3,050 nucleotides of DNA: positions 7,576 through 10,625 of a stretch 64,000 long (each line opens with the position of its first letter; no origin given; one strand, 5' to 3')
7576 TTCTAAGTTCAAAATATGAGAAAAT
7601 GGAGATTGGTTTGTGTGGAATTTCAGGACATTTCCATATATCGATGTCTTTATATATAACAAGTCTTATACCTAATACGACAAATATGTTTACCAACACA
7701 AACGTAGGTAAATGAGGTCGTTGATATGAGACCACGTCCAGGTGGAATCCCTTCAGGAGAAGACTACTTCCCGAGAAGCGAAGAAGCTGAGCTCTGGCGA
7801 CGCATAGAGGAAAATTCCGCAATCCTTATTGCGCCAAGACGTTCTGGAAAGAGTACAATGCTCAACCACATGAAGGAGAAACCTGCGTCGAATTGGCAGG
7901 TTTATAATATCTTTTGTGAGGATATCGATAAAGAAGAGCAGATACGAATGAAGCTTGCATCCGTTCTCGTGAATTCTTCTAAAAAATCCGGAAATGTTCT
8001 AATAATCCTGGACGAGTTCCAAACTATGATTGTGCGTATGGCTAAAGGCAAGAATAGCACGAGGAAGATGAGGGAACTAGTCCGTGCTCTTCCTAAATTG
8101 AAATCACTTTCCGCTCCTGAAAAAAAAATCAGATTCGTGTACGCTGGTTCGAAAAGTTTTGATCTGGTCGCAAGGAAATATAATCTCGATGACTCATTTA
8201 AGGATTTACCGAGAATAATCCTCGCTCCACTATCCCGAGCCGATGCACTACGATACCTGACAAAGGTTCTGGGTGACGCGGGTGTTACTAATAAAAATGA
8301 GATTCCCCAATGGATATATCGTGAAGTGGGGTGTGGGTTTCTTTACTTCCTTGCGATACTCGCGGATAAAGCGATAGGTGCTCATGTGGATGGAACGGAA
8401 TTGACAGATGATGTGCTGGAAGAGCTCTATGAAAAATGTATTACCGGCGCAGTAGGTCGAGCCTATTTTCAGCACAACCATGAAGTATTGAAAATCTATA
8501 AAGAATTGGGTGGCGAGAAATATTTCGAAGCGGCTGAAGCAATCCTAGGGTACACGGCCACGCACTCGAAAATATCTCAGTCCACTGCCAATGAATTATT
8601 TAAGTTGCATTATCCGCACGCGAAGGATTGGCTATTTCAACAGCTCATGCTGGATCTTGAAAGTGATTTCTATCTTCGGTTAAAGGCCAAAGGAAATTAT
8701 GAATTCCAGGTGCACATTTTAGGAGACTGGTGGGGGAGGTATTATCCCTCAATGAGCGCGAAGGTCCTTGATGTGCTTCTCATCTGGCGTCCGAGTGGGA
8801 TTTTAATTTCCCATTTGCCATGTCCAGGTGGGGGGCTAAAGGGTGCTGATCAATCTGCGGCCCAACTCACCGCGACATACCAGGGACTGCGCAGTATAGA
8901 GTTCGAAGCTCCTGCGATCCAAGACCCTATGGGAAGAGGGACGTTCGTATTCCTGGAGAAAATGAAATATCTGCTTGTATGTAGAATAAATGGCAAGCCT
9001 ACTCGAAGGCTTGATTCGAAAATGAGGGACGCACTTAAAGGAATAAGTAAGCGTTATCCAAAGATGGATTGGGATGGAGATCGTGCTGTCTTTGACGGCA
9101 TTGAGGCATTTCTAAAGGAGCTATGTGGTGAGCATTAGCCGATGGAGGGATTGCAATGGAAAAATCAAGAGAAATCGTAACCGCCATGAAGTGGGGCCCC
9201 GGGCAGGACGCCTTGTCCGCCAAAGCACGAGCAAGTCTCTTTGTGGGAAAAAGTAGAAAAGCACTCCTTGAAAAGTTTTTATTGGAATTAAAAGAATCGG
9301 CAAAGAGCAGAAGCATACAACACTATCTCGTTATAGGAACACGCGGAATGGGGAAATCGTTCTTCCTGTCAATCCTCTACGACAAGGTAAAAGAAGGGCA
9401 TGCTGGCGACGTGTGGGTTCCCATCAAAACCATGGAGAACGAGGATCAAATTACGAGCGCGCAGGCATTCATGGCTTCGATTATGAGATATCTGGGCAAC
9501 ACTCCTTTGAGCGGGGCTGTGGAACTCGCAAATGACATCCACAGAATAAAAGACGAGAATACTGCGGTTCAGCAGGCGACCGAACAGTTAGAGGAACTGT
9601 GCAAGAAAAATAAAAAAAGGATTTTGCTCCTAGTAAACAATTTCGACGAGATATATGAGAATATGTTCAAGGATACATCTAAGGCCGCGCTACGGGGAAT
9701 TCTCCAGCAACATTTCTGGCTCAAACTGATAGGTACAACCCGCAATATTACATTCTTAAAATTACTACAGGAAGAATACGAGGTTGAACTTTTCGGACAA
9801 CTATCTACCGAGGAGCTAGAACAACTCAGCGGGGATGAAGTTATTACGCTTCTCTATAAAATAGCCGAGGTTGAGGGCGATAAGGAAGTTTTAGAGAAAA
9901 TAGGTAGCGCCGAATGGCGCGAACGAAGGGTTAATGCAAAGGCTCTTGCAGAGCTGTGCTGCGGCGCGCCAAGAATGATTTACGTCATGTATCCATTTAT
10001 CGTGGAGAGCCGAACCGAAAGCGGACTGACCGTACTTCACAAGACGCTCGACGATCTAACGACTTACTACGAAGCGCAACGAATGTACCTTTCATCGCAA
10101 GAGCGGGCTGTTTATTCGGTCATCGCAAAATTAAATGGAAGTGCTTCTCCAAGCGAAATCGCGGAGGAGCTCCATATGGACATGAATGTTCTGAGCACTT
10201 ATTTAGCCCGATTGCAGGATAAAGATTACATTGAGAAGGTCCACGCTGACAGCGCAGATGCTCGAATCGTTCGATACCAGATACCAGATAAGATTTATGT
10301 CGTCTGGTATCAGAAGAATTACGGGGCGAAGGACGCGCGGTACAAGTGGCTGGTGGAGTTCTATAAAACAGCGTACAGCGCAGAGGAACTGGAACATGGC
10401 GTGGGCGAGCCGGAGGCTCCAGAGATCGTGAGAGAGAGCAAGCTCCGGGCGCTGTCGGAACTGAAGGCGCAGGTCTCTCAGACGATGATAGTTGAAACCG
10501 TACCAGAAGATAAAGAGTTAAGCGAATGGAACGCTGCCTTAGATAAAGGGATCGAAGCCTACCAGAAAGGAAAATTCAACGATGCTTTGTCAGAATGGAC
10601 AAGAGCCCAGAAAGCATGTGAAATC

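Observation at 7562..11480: AT-rich island carrying a two-gene module of tandem STAND-like P-loop NTPases, one with wHTH plus TPR: a candidate undescribed defence or signalling system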

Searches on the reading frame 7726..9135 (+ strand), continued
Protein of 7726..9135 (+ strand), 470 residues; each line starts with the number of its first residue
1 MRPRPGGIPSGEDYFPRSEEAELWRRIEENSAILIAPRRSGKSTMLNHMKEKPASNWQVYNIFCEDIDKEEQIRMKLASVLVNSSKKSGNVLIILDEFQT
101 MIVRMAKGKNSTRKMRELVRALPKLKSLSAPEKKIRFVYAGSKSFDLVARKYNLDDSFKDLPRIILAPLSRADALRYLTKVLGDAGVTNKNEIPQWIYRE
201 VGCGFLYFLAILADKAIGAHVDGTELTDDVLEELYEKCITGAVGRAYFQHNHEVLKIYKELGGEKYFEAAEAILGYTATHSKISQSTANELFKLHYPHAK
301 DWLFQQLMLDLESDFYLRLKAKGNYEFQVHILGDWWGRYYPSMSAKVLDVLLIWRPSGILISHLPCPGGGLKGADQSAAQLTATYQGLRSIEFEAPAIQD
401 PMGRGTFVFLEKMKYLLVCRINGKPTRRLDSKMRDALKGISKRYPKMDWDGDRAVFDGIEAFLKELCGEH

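Call 89: get_annotated_region(hit=H8, flank=8000)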
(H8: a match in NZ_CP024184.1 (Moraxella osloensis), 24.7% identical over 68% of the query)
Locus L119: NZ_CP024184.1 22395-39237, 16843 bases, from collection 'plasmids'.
description: Moraxella osloensis strain KSH plasmid p4, complete sequence
organism: Moraxella osloensis (NCBI taxid 34062)
taxonomy: Bacteria; Pseudomonadota; Gammaproteobacteria; Moraxellales; Moraxellaceae; Moraxella; Moraxella osloensis
host: -; source: Homo sapiens,single cell,skin swab; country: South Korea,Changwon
typing (MOB-suite, as given by PLSDB): mobilizable; relaxase MOBP
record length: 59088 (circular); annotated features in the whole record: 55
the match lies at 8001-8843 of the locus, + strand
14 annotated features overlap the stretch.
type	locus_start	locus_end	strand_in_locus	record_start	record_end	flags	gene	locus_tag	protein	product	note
CDS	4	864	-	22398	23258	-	cobA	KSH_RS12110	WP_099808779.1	uroporphyrinogen-III C-methyltransferase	GO:0019354 - siroheme biosynthetic process [Evidence IEA]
CDS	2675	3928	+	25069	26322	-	-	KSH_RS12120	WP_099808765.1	sodium:proton antiporter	GO:0006814 - sodium ion transport [Evidence IEA]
CDS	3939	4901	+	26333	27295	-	-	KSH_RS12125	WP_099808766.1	mechanosensitive ion channel family protein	-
CDS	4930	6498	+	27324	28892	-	-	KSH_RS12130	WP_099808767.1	DUF389 domain-containing protein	-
CDS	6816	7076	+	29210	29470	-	-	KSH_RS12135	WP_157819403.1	hypothetical protein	-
CDS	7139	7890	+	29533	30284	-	-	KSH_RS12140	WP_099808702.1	IS5 family transposase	-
CDS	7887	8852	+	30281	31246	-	-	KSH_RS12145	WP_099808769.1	hypothetical protein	-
CDS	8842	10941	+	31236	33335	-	-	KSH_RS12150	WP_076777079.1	NACHT domain-containing protein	-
CDS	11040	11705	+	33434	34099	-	-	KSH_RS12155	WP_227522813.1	dUTP diphosphatase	-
CDS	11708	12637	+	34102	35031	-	-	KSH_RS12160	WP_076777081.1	hypothetical protein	-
CDS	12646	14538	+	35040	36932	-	-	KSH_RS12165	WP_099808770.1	hypothetical protein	-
CDS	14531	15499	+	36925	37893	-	-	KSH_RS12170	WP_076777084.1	hypothetical protein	-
CDS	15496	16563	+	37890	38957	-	-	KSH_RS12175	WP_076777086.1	N-6 DNA methylase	-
CDS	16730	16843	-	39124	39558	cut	-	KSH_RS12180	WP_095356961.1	LysR substrate-binding domain-containing protein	-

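Call 90: get_annotated_region(hit=H2, flank=8000)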
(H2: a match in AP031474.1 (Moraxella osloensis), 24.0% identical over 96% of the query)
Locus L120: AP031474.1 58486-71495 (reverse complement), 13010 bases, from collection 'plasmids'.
description: Moraxella osloensis NBRC 115781 plasmid pSKB0120-2 DNA, complete sequence
organism: Moraxella osloensis (NCBI taxid 34062)
taxonomy: Bacteria; Pseudomonadota; Gammaproteobacteria; Moraxellales; Moraxellaceae; Moraxella; Moraxella osloensis
host: -; source: Homo sapiens; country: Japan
typing (MOB-suite, as given by PLSDB): non-mobilizable; replicon rep_cluster_892
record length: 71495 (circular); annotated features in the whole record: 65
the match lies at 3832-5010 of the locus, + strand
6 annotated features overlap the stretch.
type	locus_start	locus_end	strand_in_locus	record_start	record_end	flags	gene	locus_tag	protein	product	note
CDS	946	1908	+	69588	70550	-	-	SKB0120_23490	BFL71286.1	mechanosensitive ion channel family protein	-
CDS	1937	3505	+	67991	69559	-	-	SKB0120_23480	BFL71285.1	hypothetical protein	-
CDS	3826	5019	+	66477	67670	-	-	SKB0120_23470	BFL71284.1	hypothetical protein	-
CDS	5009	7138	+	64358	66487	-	-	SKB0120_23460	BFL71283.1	hypothetical protein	-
CDS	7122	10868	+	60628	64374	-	-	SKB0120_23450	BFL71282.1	hypothetical protein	-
CDS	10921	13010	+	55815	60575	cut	-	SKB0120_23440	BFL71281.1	hypothetical protein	-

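Call 103: find_encoding_contigs(protein=P0010, flank=6000, max_places=2)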
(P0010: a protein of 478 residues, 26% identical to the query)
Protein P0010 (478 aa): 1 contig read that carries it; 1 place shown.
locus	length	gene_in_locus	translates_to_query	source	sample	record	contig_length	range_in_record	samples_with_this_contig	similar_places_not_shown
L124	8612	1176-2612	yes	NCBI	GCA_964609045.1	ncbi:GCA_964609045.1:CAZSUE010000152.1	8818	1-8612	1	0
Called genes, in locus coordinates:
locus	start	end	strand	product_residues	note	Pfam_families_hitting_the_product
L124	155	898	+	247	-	PF01209:Ubie_methyltran, PF13489:Methyltransf_23 (weak), PF08241:Methyltransf_11, PF08242:Methyltransf_12, PF13649:Methyltransf_25, PF13847:Methyltransf_31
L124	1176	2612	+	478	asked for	PF01637:ATPase_2 (faint)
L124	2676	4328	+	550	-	PF01637:ATPase_2 (weak), PF13191:AAA_16, PF13401:AAA_22 (weak)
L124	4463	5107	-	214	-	-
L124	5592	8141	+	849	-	PF07705:CARDB, PF18911:PKD_4 (faint), PF22352:K319L-like_PKD (faint)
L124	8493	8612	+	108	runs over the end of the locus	?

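Call 104: find_encoding_contigs(protein=P0012, flank=6000, max_places=2)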
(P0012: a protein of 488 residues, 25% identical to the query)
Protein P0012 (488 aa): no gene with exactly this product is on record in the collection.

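Call 105: find_encoding_contigs(protein=P0013, flank=6000, max_places=2)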
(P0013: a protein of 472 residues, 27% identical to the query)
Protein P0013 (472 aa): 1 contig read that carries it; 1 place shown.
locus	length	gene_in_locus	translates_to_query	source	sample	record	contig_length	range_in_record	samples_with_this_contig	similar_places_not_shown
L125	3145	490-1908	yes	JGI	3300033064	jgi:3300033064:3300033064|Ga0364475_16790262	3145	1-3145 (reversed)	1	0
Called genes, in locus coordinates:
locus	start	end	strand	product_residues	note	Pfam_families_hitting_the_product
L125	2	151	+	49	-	?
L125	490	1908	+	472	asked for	PF01637:ATPase_2 (faint), PF13173:AAA_14 (weak)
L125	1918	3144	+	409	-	?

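Call 113: search_protein_families(library=pfam, proteins=[L117:11376-12038:+, L117:12044-12970:+, L117:12982-14871:+, L117:14867-15832:+], max_evalue=0.0001)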
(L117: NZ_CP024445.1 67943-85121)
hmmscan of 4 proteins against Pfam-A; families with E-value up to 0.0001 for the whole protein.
L117:11376-12038:+ (221 aa): 1 family
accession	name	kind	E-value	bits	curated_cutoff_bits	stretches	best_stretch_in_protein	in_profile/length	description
PF08761.16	dUTPase_2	-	1.1e-26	94.5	22.9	1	8-168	1-162/162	dUTPase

L117:12044-12970:+ (309 aa): 1 family
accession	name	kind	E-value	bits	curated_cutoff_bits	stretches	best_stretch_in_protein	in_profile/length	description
PF24390.1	PRTase-CE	-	1.8e-47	162.8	27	1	34-309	3-252/253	PRTase-CE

L117:12982-14871:+ (630 aa): 1 family
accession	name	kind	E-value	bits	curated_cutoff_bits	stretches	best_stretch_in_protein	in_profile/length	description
PF24389.1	ORC-CDC6-like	-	1.1e-136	457.3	27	1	14-586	3-571/571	ORC-CDC6-like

L117:14867-15832:+ (322 aa): 0 families

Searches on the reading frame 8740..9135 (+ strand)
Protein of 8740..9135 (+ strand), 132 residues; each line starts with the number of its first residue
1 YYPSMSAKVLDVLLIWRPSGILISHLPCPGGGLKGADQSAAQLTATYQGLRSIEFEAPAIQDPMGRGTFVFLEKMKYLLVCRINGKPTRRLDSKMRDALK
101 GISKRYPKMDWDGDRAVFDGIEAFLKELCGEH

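Call 60: predict_structure(alignment_id=A5)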
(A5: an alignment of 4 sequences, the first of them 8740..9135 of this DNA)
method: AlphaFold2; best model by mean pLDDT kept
length: 132 residues; sequences in the alignment: 4
mean_pLDDT: 76.5   pTM: 0.73
mean pLDDT of the five models: 76.5, 74.8, 72.5, 71.8, 70.1
residues with pLDDT >= 90: 7; 70-90: 97; 50-70: 16; < 50: 12
segments of 3 or more residues with pLDDT < 50: 1-3, 56-59, 61-65
pLDDT, mean of each block of 10 residues (from residue 1): 63 88 85 81 80 51 58 84 82 87 77 75 85 73
secondary structure, 60 per line:
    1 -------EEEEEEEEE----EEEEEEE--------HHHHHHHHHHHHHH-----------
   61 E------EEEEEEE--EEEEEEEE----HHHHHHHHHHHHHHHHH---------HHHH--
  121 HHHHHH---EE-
elements in order: E8-16 E21-27 H36-49 E68-74 E77-84 H89-105 H115-118 H121-126
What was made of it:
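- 8755..9135 (+): g1 residues 344-470: longin-fold domain (two strands, helix, three strands, two or three helices). It is a lineage-specific add-on. Separate AF2 model, pLDDT 76.5 (call 60).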

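Call 101: fold_search(model_id=the predicted structure, library=pdb)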
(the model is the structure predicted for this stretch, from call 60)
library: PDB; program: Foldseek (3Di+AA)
matches with E <= 10: 550; with E <= 0.001: 2
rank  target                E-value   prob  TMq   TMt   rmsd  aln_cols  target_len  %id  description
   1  9ddt_B                5.8e-04  1.00  0.61  0.66   4.1       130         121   12  AAGAB pseudoGTPase domain in complex with AP-1 clathrin adaptor complex sigma 3 subunit (released 2025-07-16)
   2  8d9w_e                7.4e-04  1.00  0.56  0.58   4.7       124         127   14  beta-Arf1 homodimeric interface within AP-1, Arf1, Nef, MHC-I lattice on narrow tubes (released 2023-07-05)
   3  1w63_Q                1.6e-03  1.00  0.48  0.44   6.0       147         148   12  AP1 clathrin adaptor core (released 2004-09-21)
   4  6cri_S                2.2e-03  1.00  0.56  0.53   4.9       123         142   16  Structure of the cargo bound AP-1:Arf1:tetherin-Nef stable closed trimer (released 2018-08-01)
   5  9c58_M                2.4e-03  1.00  0.62  0.65   4.0       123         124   12  AP-3 bound to myristoylated Arf1 (Q71L) (released 2024-12-18)
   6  4p6z_S                3.9e-03  1.00  0.57  0.52   4.5       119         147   13  Crystal structure of the human BST2 cytoplasmic domain and the HIV-1 Vpu cytoplasmic domain bound to the clathrin adap (released 2014-05-21)
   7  9qpq_P                4.1e-03  1.00  0.58  0.54   4.5       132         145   13  The structure of the COPI leaf bound to GOLPH3 (released 2025-10-22)
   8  4p6z_M                5.6e-03  1.00  0.62  0.23   3.8       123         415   14  Crystal structure of the human BST2 cytoplasmic domain and the HIV-1 Vpu cytoplasmic domain bound to the clathrin adap (released 2014-05-21)
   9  6owo_S                5.6e-03  1.00  0.60  0.57   4.3       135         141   10  CRYO-EM STRUCTURE OF PHOSPHORYLATED AP-2 CORE BOUND TO NECAP (released 2019-09-11)
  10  5ldd_D                5.6e-03  0.92  0.37  0.35  12.2       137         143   20  Crystal structure of the heterodimeric GEF Mon1-Ccz1 in complex with Ypt7 (released 2017-01-18)
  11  6owt_S                6.3e-03  1.00  0.57  0.54   4.6       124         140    7  Structure of SIVsmm Nef and SMM tetherin bound to the clathrin adaptor AP-2 complex (released 2019-09-25)
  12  2dmw_MODEL_1_A        7.6e-03  0.99  0.51  0.52   5.6       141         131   15  Solution structure of the LONGIN domain of Synaptobrevin-like protein 1 (released 2006-10-24)
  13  6owt_M                8.6e-03  1.00  0.56  0.59   5.0       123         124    8  Structure of SIVsmm Nef and SMM tetherin bound to the clathrin adaptor AP-2 complex (released 2019-09-25)
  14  3tjz_C                9.2e-03  1.00  0.54  0.52   4.4       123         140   12  Crystal Structure of Arf1 Bound to the gamma/zeta-COP Core Complex (released 2012-02-22)
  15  6uri_S                9.2e-03  1.00  0.56  0.53   6.3       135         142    8  HIV-1 Nef in complex with the CD4 cytoplasmic domain and the AP2 clathrin adaptor complex (released 2020-07-29)
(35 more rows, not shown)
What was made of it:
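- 8755..9135 (+): Foldseek top hits are all longin domains (call 101).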

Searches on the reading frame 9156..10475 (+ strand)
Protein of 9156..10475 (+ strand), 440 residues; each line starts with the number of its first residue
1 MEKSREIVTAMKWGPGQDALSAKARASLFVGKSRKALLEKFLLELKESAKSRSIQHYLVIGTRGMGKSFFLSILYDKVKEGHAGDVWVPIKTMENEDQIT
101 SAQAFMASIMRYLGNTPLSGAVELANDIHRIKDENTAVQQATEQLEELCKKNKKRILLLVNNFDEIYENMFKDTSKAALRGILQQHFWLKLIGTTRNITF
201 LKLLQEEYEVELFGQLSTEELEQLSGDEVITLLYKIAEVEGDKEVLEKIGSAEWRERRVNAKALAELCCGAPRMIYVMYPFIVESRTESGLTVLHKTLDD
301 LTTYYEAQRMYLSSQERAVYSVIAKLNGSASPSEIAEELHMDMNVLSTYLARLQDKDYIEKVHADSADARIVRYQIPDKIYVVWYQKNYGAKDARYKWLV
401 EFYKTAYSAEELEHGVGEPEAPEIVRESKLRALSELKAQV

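Call 81: search_solved_structures(query=A8, max_evalue=1)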
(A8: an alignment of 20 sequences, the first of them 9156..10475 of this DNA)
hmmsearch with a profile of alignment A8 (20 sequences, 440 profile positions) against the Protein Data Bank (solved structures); distinct sequences matched with E-value up to 1: 249 (the best 60 are shown).
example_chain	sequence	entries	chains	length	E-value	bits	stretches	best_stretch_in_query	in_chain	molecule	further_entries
1ku9_A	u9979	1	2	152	7.2e-06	28.5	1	298-364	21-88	hypothetical protein MJ223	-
6c2u_A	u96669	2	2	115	8.2e-06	28.3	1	38-93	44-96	phosphate-loop protein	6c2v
6uqe_A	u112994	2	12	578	1.1e-05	27.9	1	149-240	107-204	ATP-dependent Clp protease ATP-binding subunit ClpA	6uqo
5zui_A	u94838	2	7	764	1.8e-05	27.1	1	19-77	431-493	Heat Shock Protein 104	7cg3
29hb_b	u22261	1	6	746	2.7e-05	26.6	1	21-75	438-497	ATP-dependent Clp protease, ATP-binding subunit ClpE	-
6w1z_A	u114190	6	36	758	3.7e-05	26.1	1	149-240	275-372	ATP-dependent Clp protease ATP-binding subunit ClpA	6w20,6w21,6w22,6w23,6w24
1ksf_X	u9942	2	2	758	3.7e-05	26.1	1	149-240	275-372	ATP-DEPENDENT CLP PROTEASE ATP-BINDING SUBUNIT CLPA | ClpA protein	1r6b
7uiv_A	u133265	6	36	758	3.7e-05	26.1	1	149-240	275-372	ATP-dependent Clp protease ATP-binding subunit ClpA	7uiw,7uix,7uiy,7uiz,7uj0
6jbx_A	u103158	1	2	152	4.7e-05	25.8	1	297-357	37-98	Fatty acid biosynthesis transcriptional regulator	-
5e1w_A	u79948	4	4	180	6e-05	25.4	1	300-379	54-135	Transcriptional regulator, MarR family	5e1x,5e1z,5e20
8za5_A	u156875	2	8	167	0.00023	23.5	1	301-360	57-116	MarR-family transcriptional regulator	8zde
9vg2_A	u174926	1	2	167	0.00023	23.5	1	300-360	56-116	MarR-family transcriptional regulator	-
1r22_A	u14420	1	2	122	0.00025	23.4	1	270-365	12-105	Transcriptional repressor smtB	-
5yhy_A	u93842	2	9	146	0.00031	23.1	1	301-365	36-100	Zinc transport transcriptional regulator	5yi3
5yhx_A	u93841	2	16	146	0.00032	23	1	301-365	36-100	Zinc transport transcriptional regulator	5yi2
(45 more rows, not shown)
